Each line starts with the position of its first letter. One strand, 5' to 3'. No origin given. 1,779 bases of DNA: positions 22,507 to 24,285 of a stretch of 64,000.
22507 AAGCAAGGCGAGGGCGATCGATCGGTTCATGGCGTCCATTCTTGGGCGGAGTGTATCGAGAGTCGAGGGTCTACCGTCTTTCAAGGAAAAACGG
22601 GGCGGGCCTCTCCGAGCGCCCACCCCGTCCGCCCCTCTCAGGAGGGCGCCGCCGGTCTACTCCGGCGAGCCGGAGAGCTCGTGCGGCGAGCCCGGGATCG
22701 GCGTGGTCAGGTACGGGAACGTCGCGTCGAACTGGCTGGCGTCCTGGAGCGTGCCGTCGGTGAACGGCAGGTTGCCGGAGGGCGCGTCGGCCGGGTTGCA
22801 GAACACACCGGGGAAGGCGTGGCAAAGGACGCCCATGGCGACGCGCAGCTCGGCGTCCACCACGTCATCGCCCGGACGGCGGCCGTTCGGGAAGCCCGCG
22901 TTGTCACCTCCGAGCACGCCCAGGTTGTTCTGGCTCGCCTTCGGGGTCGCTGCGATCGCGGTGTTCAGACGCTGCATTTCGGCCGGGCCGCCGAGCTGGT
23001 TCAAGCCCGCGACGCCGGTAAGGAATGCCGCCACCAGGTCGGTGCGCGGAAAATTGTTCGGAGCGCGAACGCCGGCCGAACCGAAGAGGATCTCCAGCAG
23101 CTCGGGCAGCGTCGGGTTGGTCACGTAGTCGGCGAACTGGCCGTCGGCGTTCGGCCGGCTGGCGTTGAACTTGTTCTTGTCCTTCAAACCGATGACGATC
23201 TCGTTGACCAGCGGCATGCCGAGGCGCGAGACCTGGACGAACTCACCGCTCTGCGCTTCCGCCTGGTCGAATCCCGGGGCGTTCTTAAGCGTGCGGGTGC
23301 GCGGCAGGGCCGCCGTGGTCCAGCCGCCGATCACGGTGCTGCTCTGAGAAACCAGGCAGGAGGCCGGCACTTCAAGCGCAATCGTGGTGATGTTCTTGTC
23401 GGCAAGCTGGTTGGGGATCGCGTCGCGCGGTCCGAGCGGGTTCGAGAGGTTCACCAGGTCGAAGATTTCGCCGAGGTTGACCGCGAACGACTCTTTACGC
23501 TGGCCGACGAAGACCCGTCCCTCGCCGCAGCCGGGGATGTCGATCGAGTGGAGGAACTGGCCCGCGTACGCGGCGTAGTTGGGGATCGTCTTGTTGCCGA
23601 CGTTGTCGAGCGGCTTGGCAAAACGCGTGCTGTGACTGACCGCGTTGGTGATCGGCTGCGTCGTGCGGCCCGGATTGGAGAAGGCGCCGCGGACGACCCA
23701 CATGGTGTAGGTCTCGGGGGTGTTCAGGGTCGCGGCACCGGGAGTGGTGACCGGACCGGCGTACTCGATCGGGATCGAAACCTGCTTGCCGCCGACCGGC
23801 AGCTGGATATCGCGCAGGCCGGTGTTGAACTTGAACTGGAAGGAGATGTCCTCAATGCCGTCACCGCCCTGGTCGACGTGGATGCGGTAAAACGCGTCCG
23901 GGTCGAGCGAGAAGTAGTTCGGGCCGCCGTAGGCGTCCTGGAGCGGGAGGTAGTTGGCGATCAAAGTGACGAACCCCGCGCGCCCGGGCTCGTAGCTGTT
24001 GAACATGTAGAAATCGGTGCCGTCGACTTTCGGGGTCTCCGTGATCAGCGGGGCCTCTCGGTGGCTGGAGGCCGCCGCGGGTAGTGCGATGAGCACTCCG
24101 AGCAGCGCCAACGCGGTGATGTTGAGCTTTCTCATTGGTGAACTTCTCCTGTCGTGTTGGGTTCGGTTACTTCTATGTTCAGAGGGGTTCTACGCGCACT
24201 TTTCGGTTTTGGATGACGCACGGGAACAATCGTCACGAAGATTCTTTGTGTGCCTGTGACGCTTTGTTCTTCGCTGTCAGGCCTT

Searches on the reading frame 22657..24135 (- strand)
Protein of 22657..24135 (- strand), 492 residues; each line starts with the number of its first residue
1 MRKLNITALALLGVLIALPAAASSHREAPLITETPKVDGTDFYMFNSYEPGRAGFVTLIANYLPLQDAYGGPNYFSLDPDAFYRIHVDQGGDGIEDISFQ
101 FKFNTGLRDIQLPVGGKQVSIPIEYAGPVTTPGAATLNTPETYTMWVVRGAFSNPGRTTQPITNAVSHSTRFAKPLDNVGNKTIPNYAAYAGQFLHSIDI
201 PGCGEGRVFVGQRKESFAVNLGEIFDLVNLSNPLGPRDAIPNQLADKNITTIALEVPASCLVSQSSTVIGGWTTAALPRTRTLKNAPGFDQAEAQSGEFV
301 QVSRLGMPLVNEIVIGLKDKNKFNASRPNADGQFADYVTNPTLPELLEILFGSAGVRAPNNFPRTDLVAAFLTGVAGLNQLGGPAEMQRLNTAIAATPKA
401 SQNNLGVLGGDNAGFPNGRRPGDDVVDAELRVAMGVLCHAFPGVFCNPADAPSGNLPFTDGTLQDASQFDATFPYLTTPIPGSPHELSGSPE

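Call 45: search_protein_families(library=ncbifam, proteins=[window:22657-24135:-], max_evalue=1e-10)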
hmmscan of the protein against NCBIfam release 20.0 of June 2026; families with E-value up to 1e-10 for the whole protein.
window:22657-24135:- (492 aa): 0 families

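Call 72: search_protein_families(library=pfam, proteins=[window:22657-24135:-], max_evalue=0.0001)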
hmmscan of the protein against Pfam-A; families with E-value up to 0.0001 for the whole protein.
window:22657-24135:- (492 aa): 1 family
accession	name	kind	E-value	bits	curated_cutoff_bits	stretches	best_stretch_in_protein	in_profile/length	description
PF14224.11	DUF4331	-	3.6e-141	471.7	27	1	23-479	1-421/421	Domain of unknown function (DUF4331)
